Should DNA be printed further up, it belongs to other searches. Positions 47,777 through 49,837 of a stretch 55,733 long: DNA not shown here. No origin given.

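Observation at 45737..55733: Phage-borne operon of at least 10 genes for a CDP-activated branched-chain 3,6-dideoxyhexose and its transfer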

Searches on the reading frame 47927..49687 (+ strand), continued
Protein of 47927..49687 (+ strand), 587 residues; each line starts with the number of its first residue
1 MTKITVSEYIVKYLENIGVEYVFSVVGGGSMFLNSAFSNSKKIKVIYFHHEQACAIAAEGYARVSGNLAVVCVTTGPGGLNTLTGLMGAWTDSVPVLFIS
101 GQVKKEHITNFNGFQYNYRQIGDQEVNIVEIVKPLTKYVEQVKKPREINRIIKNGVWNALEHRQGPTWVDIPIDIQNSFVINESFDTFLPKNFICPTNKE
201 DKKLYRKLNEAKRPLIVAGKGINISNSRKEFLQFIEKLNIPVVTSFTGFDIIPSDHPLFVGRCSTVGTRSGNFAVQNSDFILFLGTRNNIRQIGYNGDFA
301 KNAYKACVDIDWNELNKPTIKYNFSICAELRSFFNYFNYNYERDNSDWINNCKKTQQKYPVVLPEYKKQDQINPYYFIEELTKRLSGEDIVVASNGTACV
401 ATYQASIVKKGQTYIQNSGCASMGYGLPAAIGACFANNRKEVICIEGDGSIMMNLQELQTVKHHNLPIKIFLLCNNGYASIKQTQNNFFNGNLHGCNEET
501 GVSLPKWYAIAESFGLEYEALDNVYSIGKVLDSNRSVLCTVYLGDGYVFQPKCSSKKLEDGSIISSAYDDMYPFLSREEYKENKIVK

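Call 38: search_protein_families(library=pfam, proteins=[L080:7578-8375:+, L033:4106-5386:+, L075:3262-3969:+, L050:2050-2754:+, L086:5146-5958:+, L018:3535-4368:+, L056:3513-4799:+, L077:1526-2149:+, L085:15140-15547:+, L085:5457-5912:+], max_evalue=0.001)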
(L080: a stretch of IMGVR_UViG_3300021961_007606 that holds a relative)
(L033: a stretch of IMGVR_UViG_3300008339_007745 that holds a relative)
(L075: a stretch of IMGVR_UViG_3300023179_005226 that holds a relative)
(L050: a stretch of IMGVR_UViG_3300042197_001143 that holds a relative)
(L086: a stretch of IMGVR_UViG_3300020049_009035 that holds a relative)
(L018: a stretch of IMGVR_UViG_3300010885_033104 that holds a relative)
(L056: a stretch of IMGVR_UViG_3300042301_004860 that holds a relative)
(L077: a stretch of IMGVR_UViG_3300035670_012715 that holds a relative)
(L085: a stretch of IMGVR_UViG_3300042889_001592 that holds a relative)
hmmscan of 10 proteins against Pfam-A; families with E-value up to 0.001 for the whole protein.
L080:7578-8375:+ (266 aa): 1 family
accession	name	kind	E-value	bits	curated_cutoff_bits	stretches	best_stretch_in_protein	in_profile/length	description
PF03328.21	HpcH_HpaI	-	2.5e-08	33.9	25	1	63-177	76-187/221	HpcH/HpaI aldolase/citrate lyase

L033:4106-5386:+ (427 aa): 1 family
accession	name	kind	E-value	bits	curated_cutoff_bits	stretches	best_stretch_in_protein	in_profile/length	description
PF00535.33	Glycos_transf_2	-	1.6e-09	38.3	23.3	1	19-115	14-108/168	Glycosyl transferase family 2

L075:3262-3969:+ (236 aa): 1 family
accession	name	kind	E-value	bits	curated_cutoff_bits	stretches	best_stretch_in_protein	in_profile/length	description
PF05637.18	Glyco_transf_34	-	3.5e-05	24.1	23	0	3-107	3-102/238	galactosyl transferase GMA12/MNN10 family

L050:2050-2754:+ (235 aa): 2 families
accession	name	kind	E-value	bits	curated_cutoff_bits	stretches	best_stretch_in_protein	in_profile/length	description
PF13578.12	Methyltransf_24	-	3.1e-06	28.5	26.3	1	63-162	1-105/105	Methyltransferase domain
PF04989.18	RMNT_CmcI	-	0.00047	20.4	23.2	1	62-165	36-151/206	Rhamnosyl O-methyltransferase/CmcI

L086:5146-5958:+ (271 aa): 1 family
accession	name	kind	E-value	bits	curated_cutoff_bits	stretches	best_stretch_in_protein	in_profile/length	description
PF00852.26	Glyco_transf_10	-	0.00013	22.1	23.9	1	124-213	20-108/182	Glycosyltransferase family 10 (fucosyltransferase) C-term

L018:3535-4368:+ (278 aa): 1 family
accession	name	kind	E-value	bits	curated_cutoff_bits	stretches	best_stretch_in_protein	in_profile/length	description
PF13704.12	Glyco_tranf_2_4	-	7.1e-06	26.9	27.5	1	9-98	1-85/98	Glycosyl transferase family 2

L056:3513-4799:+ (429 aa): 2 families
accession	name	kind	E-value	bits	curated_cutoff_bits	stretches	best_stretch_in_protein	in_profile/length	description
PF00534.26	Glycos_transf_1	-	0.00014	21.9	26.4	1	261-324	76-137/172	Glycosyl transferases group 1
PF13692.12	Glyco_trans_1_4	-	0.00035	21.3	27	1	198-321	12-118/142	Glycosyl transferases group 1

L077:1526-2149:+ (208 aa): 1 family
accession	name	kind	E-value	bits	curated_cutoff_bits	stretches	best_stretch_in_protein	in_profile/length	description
PF00535.33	Glycos_transf_2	-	0.00023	21.6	23.3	1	7-134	4-130/168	Glycosyl transferase family 2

L085:15140-15547:+ (136 aa): 0 families

L085:5457-5912:+ (152 aa): 0 families

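Call 43: search_protein_families(library=phrogs, proteins=[L078:15140-15547:+, L079:16015-16665:+, L074:12988-14208:+, L079:2726-4165:+, L026:19693-20832:+, L013:11074-12249:-, L012:18116-18892:-, L042:10824-11414:+, L057:12520-13101:+, L015:1905-3113:-], max_evalue=0.001)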
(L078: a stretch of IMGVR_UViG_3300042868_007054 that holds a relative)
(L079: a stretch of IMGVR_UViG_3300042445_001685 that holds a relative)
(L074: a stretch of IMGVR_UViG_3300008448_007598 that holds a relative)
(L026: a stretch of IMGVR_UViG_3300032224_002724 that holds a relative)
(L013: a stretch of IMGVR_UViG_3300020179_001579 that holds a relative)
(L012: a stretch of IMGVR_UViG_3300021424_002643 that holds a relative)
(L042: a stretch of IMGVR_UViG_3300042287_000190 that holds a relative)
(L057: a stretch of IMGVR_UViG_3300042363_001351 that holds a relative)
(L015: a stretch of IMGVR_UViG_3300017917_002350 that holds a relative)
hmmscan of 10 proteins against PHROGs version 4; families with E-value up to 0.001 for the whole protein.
L078:15140-15547:+ (136 aa): 0 families

L079:16015-16665:+ (217 aa): 2 families
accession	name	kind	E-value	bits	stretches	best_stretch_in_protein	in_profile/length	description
phrog_14736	-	DNA, RNA and nucleotide metabolism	4.5e-08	34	1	87-150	14-75/202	HNH endonuclease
phrog_10822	-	DNA, RNA and nucleotide metabolism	0.00023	21.9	1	92-149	87-143/245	HNH endonuclease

L074:12988-14208:+ (407 aa): 1 family
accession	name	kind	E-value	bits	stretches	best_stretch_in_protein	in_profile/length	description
phrog_13126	-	moron, auxiliary metabolic gene and host takeover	2.4e-28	100.5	1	5-378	1-366/394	beta-1,4-glycosyltransferase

L079:2726-4165:+ (480 aa): 1 family
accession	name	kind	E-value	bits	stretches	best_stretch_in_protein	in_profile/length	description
phrog_2170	-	moron, auxiliary metabolic gene and host takeover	1.2e-13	51.9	1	89-342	65-293/374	glycosyltransferase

L026:19693-20832:+ (380 aa): 2 families
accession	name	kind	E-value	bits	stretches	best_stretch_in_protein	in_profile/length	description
phrog_97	-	other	1e-31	111.7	1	1-247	1-251/506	UvsX-like recombinase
phrog_8337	-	DNA, RNA and nucleotide metabolism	0.00076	20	0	42-215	49-214/273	DNA repair protein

L013:11074-12249:- (392 aa): 1 family
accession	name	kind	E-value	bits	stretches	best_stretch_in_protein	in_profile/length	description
phrog_12709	-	unknown function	7.8e-38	131.3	1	74-320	41-271/552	-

L012:18116-18892:- (259 aa): 1 family
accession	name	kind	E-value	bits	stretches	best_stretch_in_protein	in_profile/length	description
phrog_7878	-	other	1.2e-27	97.6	1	1-118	1-111/131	bifunctional heptose 7-phosphate kinase/heptose 1-phosphate adenyltransferase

L042:10824-11414:+ (197 aa): 0 families

L057:12520-13101:+ (194 aa): 0 families

L015:1905-3113:- (403 aa): 1 family
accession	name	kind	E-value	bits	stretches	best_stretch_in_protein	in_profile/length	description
phrog_22502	-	other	0.00014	22.7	1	92-196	64-173/276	methyltransferase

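Call 44: search_protein_families(library=pfam, proteins=[L086:9615-10001:+, L025:8391-8936:+, L035:8939-9619:+, L020:8478-9251:+, L014:3168-4247:+, L050:4955-5737:+, L084:5488-6351:+, L043:5199-5909:+, L029:12536-13471:+, L056:11271-11801:+], max_evalue=0.001)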
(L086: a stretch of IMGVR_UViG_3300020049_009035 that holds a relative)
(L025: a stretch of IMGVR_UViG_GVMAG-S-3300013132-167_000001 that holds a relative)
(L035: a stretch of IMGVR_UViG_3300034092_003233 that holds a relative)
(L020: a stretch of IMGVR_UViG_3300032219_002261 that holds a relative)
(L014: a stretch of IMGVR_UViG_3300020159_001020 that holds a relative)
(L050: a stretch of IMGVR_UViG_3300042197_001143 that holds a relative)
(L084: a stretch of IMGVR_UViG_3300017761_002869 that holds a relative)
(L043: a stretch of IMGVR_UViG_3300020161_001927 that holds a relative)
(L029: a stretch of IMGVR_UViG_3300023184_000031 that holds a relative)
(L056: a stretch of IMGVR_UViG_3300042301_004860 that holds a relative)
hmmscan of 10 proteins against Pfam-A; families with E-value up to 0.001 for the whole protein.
L086:9615-10001:+ (129 aa): 0 families

L025:8391-8936:+ (182 aa): 4 families
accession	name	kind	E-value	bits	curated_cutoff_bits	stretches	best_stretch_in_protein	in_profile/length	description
PF01965.30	DJ-1_PfpI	-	2e-31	109.5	26.6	1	4-162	2-152/165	DJ-1/PfpI family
PF00117.34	GATase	-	8.2e-05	22.8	22.8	1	52-120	20-88/190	Glutamine amidotransferase class-I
PF07685.20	GATase_3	-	8.4e-05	22.7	27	1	64-125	31-96/196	CobB/CobQ-like glutamine amidotransferase domain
PF01174.25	SNO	-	0.00058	20.2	27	1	53-139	14-101/188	SNO glutamine amidotransferase family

L035:8939-9619:+ (227 aa): 0 families

L020:8478-9251:+ (258 aa): 1 family
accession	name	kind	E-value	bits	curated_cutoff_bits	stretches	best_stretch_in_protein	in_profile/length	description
PF13489.12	Methyltransf_23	-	2.5e-12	47.2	27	1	115-237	21-160/164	Methyltransferase domain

L014:3168-4247:+ (360 aa): 2 families
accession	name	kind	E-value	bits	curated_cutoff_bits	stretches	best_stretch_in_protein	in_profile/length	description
PF05050.19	Methyltransf_21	-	2.7e-13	50.8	22.7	1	195-320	1-149/173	Methyltransferase FkbM domain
PF17836.7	PglD_N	-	0.00024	22.1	23.4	1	24-67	2-45/78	PglD N-terminal domain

L050:4955-5737:+ (261 aa): 0 families

L084:5488-6351:+ (288 aa): 1 family
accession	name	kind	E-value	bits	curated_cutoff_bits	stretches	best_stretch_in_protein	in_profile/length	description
PF01531.22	Glyco_transf_11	-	1.6e-15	57.6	23.9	1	15-285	41-297/298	Glycosyl transferase family 11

L043:5199-5909:+ (237 aa): 0 families

L029:12536-13471:+ (312 aa): 0 families

L056:11271-11801:+ (177 aa): 1 family
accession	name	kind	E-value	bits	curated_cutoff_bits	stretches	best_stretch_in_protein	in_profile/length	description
PF05050.19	Methyltransf_21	-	1.4e-05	25.7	22.7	1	69-155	88-172/173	Methyltransferase FkbM domain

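Call 67: search_dna_similar(query=L026:19693-20832:+, collection=phages, mode=protein, max_rows=10)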
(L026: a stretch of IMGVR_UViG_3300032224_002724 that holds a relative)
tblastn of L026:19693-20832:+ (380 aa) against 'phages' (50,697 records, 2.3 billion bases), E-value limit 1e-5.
Records with a match: 13; places in all: 13; records where one place covers at least 80% of the query: 12.
Best place of each record, by identity: <60% 13.
By first word of the organism name: Bacteriophage 7; Enterococcus 2; Listeria 2; Staphylococcus 1; uncultured 1.
By host as written in the record: - 9; Listeria monocytogenes 2; Staphylococcus aureus 1; Enterococcus faecalis 1.
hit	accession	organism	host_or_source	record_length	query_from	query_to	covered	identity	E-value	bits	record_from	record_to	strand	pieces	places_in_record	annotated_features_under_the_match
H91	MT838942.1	Bacteriophage sp.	human fecal samples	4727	23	367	91%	24.6%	2e-7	59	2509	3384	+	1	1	record has no annotation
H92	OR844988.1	Staphylococcus phage SA 1306 Kay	Staphylococcus aureus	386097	44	366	85%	26.1%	5e-7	58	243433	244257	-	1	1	record has no annotation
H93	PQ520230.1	Enterococcus phage IME_EF3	-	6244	15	363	92%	24.0%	3e-6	55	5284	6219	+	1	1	record has no annotation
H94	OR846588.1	Enterococcus phage Efs 1-1-1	Enterococcus faecalis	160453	15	363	92%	24.0%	4e-6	55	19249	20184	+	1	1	record has no annotation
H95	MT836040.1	Bacteriophage sp.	human fecal samples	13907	25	375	92%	23.8%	8e-7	57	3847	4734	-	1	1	record has no annotation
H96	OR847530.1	Listeria phage LM 4-11-1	Listeria monocytogenes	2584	37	368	87%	24.6%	1e-6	56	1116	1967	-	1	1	record has no annotation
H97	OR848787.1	Listeria phage LM 4-14-1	Listeria monocytogenes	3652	37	368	87%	24.6%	1e-6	56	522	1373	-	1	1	record has no annotation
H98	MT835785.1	Bacteriophage sp.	human fecal samples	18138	43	363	84%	24.5%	5e-6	55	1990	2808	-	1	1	record has no annotation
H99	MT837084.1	Bacteriophage sp.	human fecal samples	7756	25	348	85%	24.1%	3e-6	55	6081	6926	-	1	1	record has no annotation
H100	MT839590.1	Bacteriophage sp.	human fecal samples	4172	25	367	90%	22.6%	6e-7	57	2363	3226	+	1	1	record has no annotation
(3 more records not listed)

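Call 73: find_related_loci(query=A1, collection=genome_contigs, flank=10000)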
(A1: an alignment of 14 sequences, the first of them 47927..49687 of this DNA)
Query A1 (587 aa) in genome_contigs; peptide patterns used: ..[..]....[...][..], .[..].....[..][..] (x = any residue, [..] = any of these).
599 stretches matched a pattern (row limit reached: there are more); 586 encode a relative of the query (tblastn E <= 1e-3); the best 80 are kept; 80 distinct loci.
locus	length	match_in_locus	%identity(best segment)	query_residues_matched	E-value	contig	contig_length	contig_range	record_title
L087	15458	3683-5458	54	4-583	0e+0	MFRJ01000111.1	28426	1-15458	MAG: Candidatus Melainabacteria bacterium GWA2_34_9 gwa2_scaffold_6287, whole genome shotgun sequence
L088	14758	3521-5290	50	4-587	0e+0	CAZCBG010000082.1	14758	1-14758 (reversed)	MAG TPA_asm: uncultured Bacteroides sp. isolate binchicken_co2_45 genome assembly, contig: NODE_2922_length_14758_cov_17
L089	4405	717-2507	51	4-585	0e+0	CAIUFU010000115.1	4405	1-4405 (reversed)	MAG: uncultured Alphaproteobacteria bacterium isolate KT6_bin-167 genome assembly, contig: bin-167:115/264, whole genome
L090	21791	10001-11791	49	1-586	0e+0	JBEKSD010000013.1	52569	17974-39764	MAG: Candidatus Omnitrophota bacterium isolate SPRUCE 526 SPRUCE_526_13, whole genome shotgun sequence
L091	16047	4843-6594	52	4-580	0e+0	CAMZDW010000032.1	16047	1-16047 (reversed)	MAG TPA_asm: uncultured Elusimicrobium sp. isolate SRR10912534_bin.75_metaWRAP_v1.3_MAG genome assembly, contig: ERZ1421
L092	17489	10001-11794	50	1-585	0e+0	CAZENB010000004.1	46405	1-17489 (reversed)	MAG TPA_asm: uncultured Rhizobium sp. isolate SRP219642_co3_485 genome assembly, contig: NODE_658_length_46405_cov_5.704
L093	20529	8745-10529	50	1-585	0e+0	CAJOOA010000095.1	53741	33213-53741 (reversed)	Candidatus Gastranaerophilales bacterium isolate Rumen_Coassembly_mag_1666 genome assembly, contig: k87_25602920, whole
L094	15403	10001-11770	50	4-587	0e+0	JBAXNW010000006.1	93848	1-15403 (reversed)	MAG: Bacteroidota bacterium isolate ELA489 MAG489_6, whole genome shotgun sequence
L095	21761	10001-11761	51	4-582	0e+0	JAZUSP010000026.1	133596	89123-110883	MAG: Elusimicrobiaceae bacterium isolate T1900044844_TS20190310.MAGScoT_cleanbin_000024 SGB_2962_k141_1703060, whole gen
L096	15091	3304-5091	49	4-586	0e+0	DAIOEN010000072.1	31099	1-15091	MAG TPA_asm: Vulcanimicrobiota bacterium isolate CTOTU7676 NODE_2513_length_31099_cov_25.993235, whole genome shotgun se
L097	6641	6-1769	50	4-585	0e+0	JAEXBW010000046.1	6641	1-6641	MAG: Elusimicrobia bacterium isolate OH_SFB_89 k127_1300067, whole genome shotgun sequence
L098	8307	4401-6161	50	4-583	0e+0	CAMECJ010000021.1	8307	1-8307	MAG: uncultured Elusimicrobia bacterium isolate SRR11489781_bin.15_metaWRAP_v1.3_MAG genome assembly, contig: ERZ1146680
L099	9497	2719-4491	50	1-584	0e+0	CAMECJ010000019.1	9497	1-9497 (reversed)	MAG: uncultured Elusimicrobia bacterium isolate SRR11489781_bin.15_metaWRAP_v1.3_MAG genome assembly, contig: ERZ1146680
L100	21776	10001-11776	50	4-586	0e+0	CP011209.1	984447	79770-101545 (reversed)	MAG: Candidatus Wolfebacteria bacterium GW2011_GWB1_47_1 chromosome, complete genome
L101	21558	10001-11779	51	1-585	0e+0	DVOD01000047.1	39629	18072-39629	MAG TPA_asm: Candidatus Limenecus avicola isolate CHK154-7741 CHK154__C247196_L39629_ERR2241939, whole genome shotgun se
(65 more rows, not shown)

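Call 75: find_encoding_contigs(protein=P0081, flank=10000, max_places=1)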
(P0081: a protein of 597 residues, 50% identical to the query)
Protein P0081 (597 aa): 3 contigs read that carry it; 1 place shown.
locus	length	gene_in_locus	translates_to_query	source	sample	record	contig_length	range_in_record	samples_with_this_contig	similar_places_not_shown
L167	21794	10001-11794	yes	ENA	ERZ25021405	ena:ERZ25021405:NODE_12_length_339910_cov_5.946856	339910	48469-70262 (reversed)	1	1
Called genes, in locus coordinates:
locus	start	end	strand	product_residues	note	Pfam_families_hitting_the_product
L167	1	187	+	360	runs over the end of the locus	PF04765:TOD1_MUCI70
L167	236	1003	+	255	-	PF08795:DUF1796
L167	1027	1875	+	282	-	PF05045:RgpF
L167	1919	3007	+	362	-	PF01075:Glyco_transf_9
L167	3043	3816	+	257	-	-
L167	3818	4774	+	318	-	-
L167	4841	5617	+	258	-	PF00483:NTP_transferase, PF12804:NTP_transf_3 (weak)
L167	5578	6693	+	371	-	PF04321:RmlD_sub_bind, PF01073:3Beta_HSD (weak), PF01370:Epimerase, PF16363:GDP_Man_Dehyd, PF02719:Polysacc_synt_2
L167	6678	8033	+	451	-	PF01041:DegT_DnrJ_EryC1, PF00155:Aminotran_1_2 (faint), PF00266:Aminotran_5 (faint), PF01053:Cys_Met_Meta_PP (faint), PF01212:Beta_elim_lyase (weak)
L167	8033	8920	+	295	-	PF01370:Epimerase, PF04321:RmlD_sub_bind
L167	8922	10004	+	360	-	PF03102:NeuB, PF08666:SAF (weak)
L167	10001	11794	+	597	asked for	PF02776:TPP_enzyme_N, PF00205:TPP_enzyme_M, PF02775:TPP_enzyme_C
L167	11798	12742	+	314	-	PF00535:Glycos_transf_2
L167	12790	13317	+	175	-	PF00908:dTDP_sugar_isom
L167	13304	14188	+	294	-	PF01370:Epimerase, PF04321:RmlD_sub_bind, PF16363:GDP_Man_Dehyd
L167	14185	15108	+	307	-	PF01501:Glyco_transf_8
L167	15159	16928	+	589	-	PF00664:ABC_membrane, PF00005:ABC_tran, PF02463:SMC_N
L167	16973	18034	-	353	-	PF00535:Glycos_transf_2, PF10111:Glyco_tranf_2_2, PF13641:Glyco_tranf_2_3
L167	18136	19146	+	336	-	PF00044:Gp_dh_N, PF02800:Gp_dh_C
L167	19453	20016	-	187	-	-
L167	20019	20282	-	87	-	PF07963:N_methyl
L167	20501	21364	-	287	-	-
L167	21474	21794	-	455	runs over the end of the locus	PF07690:MFS_1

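Call 76: find_encoding_contigs(protein=P0040, flank=10000, max_places=1)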
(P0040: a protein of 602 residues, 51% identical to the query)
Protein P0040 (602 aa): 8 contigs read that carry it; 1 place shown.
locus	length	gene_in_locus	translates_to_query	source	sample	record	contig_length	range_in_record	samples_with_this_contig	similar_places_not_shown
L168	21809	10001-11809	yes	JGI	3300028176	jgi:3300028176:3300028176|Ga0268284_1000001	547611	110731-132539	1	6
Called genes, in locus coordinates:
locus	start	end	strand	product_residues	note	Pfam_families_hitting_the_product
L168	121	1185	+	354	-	PF13353:Fer4_12 (weak), PF04055:Radical_SAM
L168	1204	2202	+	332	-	PF01073:3Beta_HSD, PF01370:Epimerase, PF05368:NmrA, PF07993:NAD_binding_4 (weak), PF13460:NAD_binding_10, PF16363:GDP_Man_Dehyd, PF07993:NAD_binding_4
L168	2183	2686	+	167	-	-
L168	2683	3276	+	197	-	-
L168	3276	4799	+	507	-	PF01808:AICARFT_IMPCHas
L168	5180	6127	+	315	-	PF00535:Glycos_transf_2, PF10111:Glyco_tranf_2_2, PF13641:Glyco_tranf_2_3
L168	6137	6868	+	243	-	PF13489:Methyltransf_23 (faint)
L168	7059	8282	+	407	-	PF09594:GT87 (weak)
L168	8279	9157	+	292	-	PF01370:Epimerase, PF04321:RmlD_sub_bind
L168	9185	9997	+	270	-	PF03328:HpcH_HpaI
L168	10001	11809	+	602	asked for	PF02776:TPP_enzyme_N, PF00205:TPP_enzyme_M, PF02775:TPP_enzyme_C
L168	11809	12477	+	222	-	PF00106:adh_short, PF13561:adh_short_C2, PF23441:SDR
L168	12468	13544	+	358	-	PF01761:DHQ_synthase, PF24621:DHQS_C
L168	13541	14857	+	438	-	PF01041:DegT_DnrJ_EryC1, PF00266:Aminotran_5 (weak), PF01053:Cys_Met_Meta_PP (weak)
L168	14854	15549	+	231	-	PF00535:Glycos_transf_2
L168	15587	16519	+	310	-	PF00535:Glycos_transf_2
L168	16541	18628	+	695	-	-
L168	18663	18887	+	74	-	-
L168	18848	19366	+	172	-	PF08241:Methyltransf_11, PF13649:Methyltransf_25 (faint), PF13847:Methyltransf_31 (weak), PF03269:DUF268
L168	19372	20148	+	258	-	PF01522:Polysacc_deac_1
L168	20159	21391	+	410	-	PF04932:Wzy_C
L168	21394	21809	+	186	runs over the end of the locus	PF00535:Glycos_transf_2, PF10111:Glyco_tranf_2_2 (weak), PF13641:Glyco_tranf_2_3 (weak)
